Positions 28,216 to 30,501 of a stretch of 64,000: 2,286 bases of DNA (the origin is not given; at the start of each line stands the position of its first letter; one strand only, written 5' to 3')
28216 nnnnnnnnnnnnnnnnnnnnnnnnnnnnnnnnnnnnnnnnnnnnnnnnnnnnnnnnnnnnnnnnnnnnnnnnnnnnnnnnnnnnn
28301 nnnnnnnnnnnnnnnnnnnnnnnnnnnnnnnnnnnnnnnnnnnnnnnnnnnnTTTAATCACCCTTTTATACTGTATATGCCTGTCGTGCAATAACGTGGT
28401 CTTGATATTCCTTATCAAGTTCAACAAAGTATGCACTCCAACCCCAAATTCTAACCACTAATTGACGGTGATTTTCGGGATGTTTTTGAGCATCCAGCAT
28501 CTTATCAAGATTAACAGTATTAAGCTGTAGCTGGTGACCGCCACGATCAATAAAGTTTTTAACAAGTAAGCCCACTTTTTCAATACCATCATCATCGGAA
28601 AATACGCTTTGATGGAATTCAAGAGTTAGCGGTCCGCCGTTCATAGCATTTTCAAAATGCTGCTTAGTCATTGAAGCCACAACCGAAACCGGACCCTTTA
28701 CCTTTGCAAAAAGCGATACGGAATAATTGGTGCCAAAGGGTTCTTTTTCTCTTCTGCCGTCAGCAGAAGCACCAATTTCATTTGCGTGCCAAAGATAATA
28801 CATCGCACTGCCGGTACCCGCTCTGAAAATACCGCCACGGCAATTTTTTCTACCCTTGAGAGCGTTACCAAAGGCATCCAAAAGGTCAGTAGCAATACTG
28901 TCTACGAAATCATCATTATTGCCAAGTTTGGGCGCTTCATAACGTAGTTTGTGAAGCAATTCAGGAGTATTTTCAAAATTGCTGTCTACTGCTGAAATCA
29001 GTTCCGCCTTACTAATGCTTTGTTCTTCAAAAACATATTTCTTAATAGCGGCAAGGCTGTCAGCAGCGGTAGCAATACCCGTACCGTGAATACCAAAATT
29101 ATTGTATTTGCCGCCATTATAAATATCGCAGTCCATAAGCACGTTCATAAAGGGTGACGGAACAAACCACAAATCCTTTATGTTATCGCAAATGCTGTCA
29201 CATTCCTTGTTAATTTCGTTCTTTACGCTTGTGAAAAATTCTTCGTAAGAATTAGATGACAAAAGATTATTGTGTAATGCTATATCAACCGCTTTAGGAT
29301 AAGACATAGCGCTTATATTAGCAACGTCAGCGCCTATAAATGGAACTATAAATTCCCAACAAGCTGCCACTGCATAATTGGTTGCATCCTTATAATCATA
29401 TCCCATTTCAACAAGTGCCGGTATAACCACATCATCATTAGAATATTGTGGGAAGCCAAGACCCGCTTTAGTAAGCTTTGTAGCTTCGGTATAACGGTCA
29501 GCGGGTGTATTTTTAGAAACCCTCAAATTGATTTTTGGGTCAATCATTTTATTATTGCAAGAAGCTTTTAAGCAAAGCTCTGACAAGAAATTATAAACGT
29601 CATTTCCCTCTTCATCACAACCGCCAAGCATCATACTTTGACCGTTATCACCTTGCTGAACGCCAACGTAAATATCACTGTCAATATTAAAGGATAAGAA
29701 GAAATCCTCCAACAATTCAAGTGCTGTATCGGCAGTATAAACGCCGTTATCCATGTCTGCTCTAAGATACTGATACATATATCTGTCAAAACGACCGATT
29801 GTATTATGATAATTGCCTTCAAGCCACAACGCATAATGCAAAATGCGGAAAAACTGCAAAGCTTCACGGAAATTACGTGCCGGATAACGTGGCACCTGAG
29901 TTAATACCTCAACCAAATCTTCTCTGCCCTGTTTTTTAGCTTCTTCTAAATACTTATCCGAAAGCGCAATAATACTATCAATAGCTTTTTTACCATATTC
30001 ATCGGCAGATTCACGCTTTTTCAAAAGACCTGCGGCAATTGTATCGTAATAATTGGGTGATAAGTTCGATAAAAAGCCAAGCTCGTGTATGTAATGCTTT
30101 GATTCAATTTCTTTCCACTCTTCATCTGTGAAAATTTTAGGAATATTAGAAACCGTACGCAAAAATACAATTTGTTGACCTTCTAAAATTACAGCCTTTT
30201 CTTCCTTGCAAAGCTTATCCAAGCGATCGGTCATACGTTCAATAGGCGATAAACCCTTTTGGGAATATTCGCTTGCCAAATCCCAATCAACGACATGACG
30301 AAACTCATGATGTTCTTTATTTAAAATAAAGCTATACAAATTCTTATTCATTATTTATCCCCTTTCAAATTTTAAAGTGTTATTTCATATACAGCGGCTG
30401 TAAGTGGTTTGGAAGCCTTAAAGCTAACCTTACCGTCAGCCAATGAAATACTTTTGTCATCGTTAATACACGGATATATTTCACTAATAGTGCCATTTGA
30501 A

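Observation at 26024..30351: Orphan glycyl-radical module (compact GRE + DUF4867-like + activase + HAD phosphatase + PQ-loop mini-transporter) inside a deoxyhexose-glycan locus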

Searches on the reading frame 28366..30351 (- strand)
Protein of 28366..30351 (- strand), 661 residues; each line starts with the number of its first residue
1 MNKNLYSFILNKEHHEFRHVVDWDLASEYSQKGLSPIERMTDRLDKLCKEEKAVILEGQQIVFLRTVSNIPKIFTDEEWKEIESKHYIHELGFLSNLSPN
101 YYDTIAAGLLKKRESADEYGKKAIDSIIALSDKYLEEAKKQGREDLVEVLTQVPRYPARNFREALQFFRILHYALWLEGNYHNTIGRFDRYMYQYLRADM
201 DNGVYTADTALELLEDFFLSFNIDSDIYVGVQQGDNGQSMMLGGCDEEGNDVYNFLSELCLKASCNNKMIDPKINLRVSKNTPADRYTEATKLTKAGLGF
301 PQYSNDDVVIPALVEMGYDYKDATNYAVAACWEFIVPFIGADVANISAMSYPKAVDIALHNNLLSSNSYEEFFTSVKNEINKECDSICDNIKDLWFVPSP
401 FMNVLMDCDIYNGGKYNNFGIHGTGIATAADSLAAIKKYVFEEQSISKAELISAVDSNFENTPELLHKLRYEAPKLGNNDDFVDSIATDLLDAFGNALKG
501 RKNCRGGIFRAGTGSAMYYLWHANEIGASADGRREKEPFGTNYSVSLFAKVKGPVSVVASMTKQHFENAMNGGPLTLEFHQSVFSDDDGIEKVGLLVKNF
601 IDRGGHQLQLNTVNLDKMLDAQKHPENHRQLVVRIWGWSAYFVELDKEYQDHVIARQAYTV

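Call 4: search_protein_families(library=pfam, proteins=[window:28366-30351:-], max_evalue=0.01)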
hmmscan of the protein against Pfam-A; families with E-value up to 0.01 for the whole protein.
window:28366-30351:- (661 aa): 2 families
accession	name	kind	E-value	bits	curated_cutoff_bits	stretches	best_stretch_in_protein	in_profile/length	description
PF02901.20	PFL-like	-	4.7e-84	283.7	24.3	1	116-513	209-637/647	Pyruvate formate lyase-like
PF01228.26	Gly_radical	-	3.2e-19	69.9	22.2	1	550-643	12-106/106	Glycine radical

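Call 5: search_protein_families(library=ncbifam, proteins=[window:28366-30351:-], max_evalue=0.01)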
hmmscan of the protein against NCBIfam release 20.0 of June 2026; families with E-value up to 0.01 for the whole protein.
window:28366-30351:- (661 aa): 12 families
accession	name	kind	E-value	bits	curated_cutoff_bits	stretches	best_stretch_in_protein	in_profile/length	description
TIGR01774.1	PFL2-3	subfamily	8.3e-89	298.8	678.2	1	138-659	227-784/786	formate C-acetyltransferase/glycerol dehydratase family glycyl radical enzyme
NF043068.1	glycl_HYPD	equivalog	7.7e-83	278.9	1100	1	119-657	209-780/784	trans-4-hydroxy-L-proline dehydratase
NF048009.1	SfplDhtHpfGKleb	equivalog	1.9e-77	261.1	1000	2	384-657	540-820/824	(2S)-3-sulfopropanediol dehydratase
NF048011.1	SfplDhtHpsGDes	equivalog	2.2e-73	247.9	1000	2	416-659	577-819/821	(2S)-3-sulfopropanediol dehydratase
NF007437.0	PRK09983.1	equivalog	2.3e-72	244.3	1109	1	139-659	222-763/765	formate C-acetyltransferase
TIGR04394.1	choline_CutC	equivalog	3e-66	224.5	1050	1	116-657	211-784/789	choline trimethylamine-lyase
NF033718.1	indole_decarb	equivalog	9.7e-60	202.7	1100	3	466-659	673-866/868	indoleacetate decarboxylase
NF033715.1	glycyl_HPDL_Lrg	equivalog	5.9e-50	170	1150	3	114-333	284-509/901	4-hydroxyphenylacetate decarboxylase large subunit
TIGR01255.1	pyr_form_ly_1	equivalog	1.5e-22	79.9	994.2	1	418-657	508-739/744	formate C-acetyltransferase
NF038360.1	rad_fix_GrcA3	exception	4.7e-17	61.8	158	1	590-657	6-73/78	autonomous glycyl radical cofactor GrcA3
NF008341.1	PRK11127.1-1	equivalog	9.3e-08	32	145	1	604-657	22-75/80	autonomous glycyl radical cofactor GrcA2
TIGR04365.1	spare_glycyl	equivalog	1.8e-06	28.2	170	1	603-657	67-121/126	autonomous glycyl radical cofactor GrcA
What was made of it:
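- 28366..30351 (-): Compact glycyl radical enzyme (661 aa). It has the Cys loop A330-C331-W332-E333 and the glycyl motif R634-I-W-G637-W-S. It belongs to the 'C-W-E' compact clade. Pfam and NCBIfam scans (calls 4, 5).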

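Call 12: search_solved_structures(query=window:28366-30351:-, max_evalue=1e-10)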
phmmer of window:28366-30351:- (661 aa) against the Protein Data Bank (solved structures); distinct sequences matched with E-value up to 1e-10: 33.
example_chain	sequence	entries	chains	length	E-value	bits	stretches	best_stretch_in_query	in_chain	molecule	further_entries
1r8w_A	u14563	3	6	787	3.9e-72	246.7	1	119-659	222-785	glycerol dehydratase | B12-independent glycerol dehydratase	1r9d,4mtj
5i2a_A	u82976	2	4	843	6.8e-66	226.1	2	129-459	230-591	Diol-dehydratase | Diol dehydratase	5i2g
6vxc_A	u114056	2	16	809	8.4e-65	222.5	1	82-659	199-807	Trans-4-hydroxy-L-proline dehydratase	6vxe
8yjo_A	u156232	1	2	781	4.2e-64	220.2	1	141-659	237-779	Probable dehydratase PflD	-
9rco_A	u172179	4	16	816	5.7e-64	219.7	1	137-657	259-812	Glycyl radical protein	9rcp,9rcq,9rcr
8id0_A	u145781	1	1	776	3.8e-60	207.1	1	138-658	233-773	formate C-acetyltransferase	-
9f3w_A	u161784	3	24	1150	1.5e-56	195.2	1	144-657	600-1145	Choline trimethylamine-lyase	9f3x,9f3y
2f3o_A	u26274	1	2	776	7.8e-56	192.8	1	133-656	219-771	pyruvate formate-lyase 2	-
8id1_A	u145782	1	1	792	1.5e-55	191.9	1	136-659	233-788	Formate C-acetyltransferase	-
5ymr_B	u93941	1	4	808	1.9e-55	191.6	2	424-659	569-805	Formate acetyltransferase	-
5faw_A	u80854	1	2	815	2.9e-55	191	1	130-657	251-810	Choline trimethylamine-lyase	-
9ht9_A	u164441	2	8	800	3.4e-55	190.7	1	130-657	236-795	Choline trimethylamine-lyase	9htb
9r0v_A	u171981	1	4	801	3.4e-55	190.7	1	130-657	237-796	Choline trimethylamine-lyase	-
5fay_A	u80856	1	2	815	3.7e-55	190.6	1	130-657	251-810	Choline trimethylamine-lyase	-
6vue_A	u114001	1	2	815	3.7e-55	190.6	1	130-657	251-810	Choline trimethylamine-lyase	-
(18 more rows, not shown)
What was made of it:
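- The top PDB sequence hits are glycerol dehydratase (247 bits) and propanediol dehydratases (226 and 220 bits) (call 12). HypD is the second-best NCBIfam hit (279 bits) and the third-best PDB hit (calls 5, 12).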

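Call 21: find_homologous_proteins(query=window:28366-30351:-, max_evalue=1e-20)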
Query window:28366-30351:- (661 aa): 7109 proteins with E <= 1e-20 among 8000 candidates; the best 120 are listed.
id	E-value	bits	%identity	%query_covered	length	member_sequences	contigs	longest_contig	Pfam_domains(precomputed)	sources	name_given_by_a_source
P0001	0.0e+0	1519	99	100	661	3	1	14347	PF02901.21,PF01228.27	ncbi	-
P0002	0.0e+0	1430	92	100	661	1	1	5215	PF02901.21,PF01228.27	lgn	-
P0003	0.0e+0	1426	92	100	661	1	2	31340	PF02901.21,PF01228.27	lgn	-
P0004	0.0e+0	1421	92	100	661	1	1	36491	PF02901.21,PF01228.27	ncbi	-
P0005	0.0e+0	1401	90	100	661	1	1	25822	PF02901.21,PF01228.27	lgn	-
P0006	0.0e+0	1397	90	100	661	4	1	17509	PF02901.21,PF01228.27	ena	-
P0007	0.0e+0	1388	89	100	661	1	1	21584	PF02901.21,PF01228.27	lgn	-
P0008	0.0e+0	1388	89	100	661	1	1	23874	PF02901.21,PF01228.27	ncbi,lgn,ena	-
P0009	0.0e+0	1387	89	100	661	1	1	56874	PF02901.21,PF01228.27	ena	-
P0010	0.0e+0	1386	89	100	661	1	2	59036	PF02901.21,PF01228.27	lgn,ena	-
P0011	0.0e+0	1385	89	100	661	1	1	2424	PF02901.21,PF01228.27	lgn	-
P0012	0.0e+0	1379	89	100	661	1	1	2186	PF02901.21,PF01228.27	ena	-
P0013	0.0e+0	1378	88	100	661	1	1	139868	PF02901.21,PF01228.27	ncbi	-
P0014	0.0e+0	1376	89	100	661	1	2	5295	PF02901.21,PF01228.27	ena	-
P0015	0.0e+0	1369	88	100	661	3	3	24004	PF02901.21,PF01228.27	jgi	-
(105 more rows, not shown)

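Call 22: find_related_loci(query=window:28366-30351:-, collection=genome_contigs, flank=10000)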
Query window:28366-30351:- (661 aa) in genome_contigs; peptide patterns used: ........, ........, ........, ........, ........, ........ (x = any residue, [..] = any of these).
223 stretches matched a pattern; 151 encode a relative of the query (tblastn E <= 1e-3); the best 80 are kept; 80 distinct loci.
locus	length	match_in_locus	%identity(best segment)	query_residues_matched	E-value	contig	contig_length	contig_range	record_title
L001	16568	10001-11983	89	1-661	0e+0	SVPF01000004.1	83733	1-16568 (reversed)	MAG: Oscillospiraceae bacterium isolate SIG584 NODE_7011_length_83733_cov_3.434084, whole genome shotgun sequence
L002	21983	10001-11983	88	1-661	0e+0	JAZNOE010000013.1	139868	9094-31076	MAG: Acutalibacteraceae bacterium isolate T1900044652_TS20190118.MAGScoT_cleanbin_000100 SGB_1444_k141_1238264, whole ge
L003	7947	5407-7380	86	4-661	0e+0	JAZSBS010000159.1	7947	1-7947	MAG: Acutalibacteraceae bacterium isolate T1900044926_TS20190392.MAGScoT_cleanbin_000021 SGB_3380_k141_2231340, whole ge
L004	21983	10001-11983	86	1-661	0e+0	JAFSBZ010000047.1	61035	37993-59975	MAG: Clostridia bacterium isolate RGIG3004 Goat_Rectum-3__c888077, whole genome shotgun sequence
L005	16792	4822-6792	87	5-661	0e+0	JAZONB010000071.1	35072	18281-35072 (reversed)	MAG: Acutalibacteraceae bacterium isolate T1900045643_YK20190337.MAGScoT_cleanbin_000020 SGB_8145_k141_299689, whole gen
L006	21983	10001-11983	86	1-661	0e+0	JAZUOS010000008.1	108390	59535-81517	MAG: Acutalibacteraceae bacterium isolate T1900044870_TS20190336.MAGScoT_cleanbin_000011 SGB_3167_k141_41961, whole geno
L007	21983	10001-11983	86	1-661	0e+0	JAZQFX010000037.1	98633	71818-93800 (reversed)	MAG: Acutalibacteraceae bacterium isolate T1900044632_TS20190098.MAGScoT_cleanbin_000004 SGB_1063_k141_2127719, whole ge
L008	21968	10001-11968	86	6-661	0e+0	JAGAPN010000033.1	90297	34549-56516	MAG: Clostridia bacterium isolate RGIG8656 Water_deer_Cecum.Co__c593920, whole genome shotgun sequence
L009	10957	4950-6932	84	1-661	0e+0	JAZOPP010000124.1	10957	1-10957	MAG: Acutalibacteraceae bacterium isolate T1900045573_YK20190267.MAGScoT_cleanbin_000009 SGB_7988_k141_1973971, whole ge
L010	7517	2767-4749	85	1-661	0e+0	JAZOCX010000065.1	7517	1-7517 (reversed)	MAG: Eubacteriales bacterium isolate T1900044754_TS20190420.MAGScoT_cleanbin_000124 SGB_2259_k141_2125610, whole genome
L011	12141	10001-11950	86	12-661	0e+0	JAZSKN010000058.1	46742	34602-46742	MAG: Acutalibacteraceae bacterium isolate T1900044560_TS20190026.MAGScoT_cleanbin_000031 SGB_361_k141_660330, whole geno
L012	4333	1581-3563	83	1-661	0e+0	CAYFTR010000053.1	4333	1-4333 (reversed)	MAG TPA_asm: uncultured Lachnospiraceae bacterium isolate ERP107106_co1_87 genome assembly, contig: NODE_18489_length_43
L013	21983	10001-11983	82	1-661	0e+0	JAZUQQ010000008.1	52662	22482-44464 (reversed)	MAG: Eubacteriales bacterium isolate T1900044857_TS20190323.MAGScoT_cleanbin_000004 SGB_3069_k141_3020613, whole genome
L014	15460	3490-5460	83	5-661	0e+0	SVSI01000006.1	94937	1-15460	MAG: Oscillospiraceae bacterium isolate SIG665 NODE_5606_length_94937_cov_3.655110, whole genome shotgun sequence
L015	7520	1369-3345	81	3-661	0e+0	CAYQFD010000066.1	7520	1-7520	MAG TPA_asm: uncultured Ruminococcus sp. isolate SRP315200_co2_80 genome assembly, contig: NODE_16205_length_7520_cov_11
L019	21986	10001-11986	81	1-661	0e+0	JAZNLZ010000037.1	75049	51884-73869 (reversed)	MAG: Acutalibacteraceae bacterium isolate T1900044665_TS20190131.MAGScoT_cleanbin_000019 SGB_1555_k141_438060, whole gen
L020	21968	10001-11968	80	1-661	0e+0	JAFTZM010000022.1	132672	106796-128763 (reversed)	MAG: Clostridia bacterium isolate RGIG4291 Roe_deer_Colon.Co__c1421469, whole genome shotgun sequence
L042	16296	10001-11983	77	1-661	0e+0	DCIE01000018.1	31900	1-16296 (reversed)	MAG TPA_asm: Ruminococcaceae bacterium UBA1734 UBA1734_contig_18311, whole genome shotgun sequence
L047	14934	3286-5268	76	1-661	0e+0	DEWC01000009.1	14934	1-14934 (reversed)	MAG TPA_asm: Ruminococcaceae bacterium UBA3220 UBA3220_contig_38773, whole genome shotgun sequence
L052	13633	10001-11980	76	2-661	0e+0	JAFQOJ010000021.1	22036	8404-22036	MAG: Clostridia bacterium isolate RGIG2003 Goat_Colon-1__c286662, whole genome shotgun sequence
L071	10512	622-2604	69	1-661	0e+0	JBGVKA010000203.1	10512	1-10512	MAG: Eubacteriales bacterium isolate fecal_MAG_1 fecal_MAG_1_contig_0203, whole genome shotgun sequence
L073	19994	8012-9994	70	1-661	0e+0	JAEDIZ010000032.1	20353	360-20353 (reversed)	MAG: Oscillospiraceae bacterium isolate MAG175 NODE_2598_length_20353_cov_6.547640, whole genome shotgun sequence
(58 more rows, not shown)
